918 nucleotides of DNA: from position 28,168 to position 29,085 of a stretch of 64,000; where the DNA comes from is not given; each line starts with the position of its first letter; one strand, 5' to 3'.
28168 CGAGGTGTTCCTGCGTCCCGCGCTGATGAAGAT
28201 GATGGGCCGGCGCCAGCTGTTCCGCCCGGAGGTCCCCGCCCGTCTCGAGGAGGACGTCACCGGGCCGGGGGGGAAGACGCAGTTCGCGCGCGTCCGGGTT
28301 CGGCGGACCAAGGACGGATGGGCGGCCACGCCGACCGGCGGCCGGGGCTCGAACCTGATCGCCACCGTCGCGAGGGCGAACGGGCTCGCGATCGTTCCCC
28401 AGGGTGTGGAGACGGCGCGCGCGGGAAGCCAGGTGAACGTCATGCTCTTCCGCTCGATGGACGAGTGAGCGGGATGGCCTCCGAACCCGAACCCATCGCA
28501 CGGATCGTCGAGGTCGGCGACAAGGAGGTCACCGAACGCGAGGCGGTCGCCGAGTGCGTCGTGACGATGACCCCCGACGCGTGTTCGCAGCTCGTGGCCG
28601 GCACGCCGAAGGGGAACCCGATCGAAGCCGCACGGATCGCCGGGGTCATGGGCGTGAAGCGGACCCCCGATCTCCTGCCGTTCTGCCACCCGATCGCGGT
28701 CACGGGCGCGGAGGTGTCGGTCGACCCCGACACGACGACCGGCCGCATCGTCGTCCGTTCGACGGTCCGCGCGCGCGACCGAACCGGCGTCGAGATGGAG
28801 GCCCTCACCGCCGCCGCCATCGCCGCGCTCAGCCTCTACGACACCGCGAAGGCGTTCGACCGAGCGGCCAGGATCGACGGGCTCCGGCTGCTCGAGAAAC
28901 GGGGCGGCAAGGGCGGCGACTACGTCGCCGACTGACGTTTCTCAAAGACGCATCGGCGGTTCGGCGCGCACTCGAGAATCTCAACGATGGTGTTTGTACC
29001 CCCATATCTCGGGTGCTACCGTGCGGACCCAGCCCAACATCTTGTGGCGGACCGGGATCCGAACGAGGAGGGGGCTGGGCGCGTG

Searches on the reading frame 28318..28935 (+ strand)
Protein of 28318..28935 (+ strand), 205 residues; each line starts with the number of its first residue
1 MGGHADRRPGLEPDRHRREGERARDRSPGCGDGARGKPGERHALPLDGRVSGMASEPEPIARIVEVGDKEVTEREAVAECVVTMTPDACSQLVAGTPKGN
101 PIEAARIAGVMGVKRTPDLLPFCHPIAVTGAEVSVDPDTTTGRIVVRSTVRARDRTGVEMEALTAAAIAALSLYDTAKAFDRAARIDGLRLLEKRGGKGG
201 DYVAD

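Call 53: search_protein_families(library=pfam, proteins=[window:28318-28935:+])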
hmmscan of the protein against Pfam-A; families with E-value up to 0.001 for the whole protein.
window:28318-28935:+ (205 aa): 1 family
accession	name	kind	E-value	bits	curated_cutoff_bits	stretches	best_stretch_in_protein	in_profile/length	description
PF01967.27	MoaC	-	2e-44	151.4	27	1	64-197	2-136/136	MoaC family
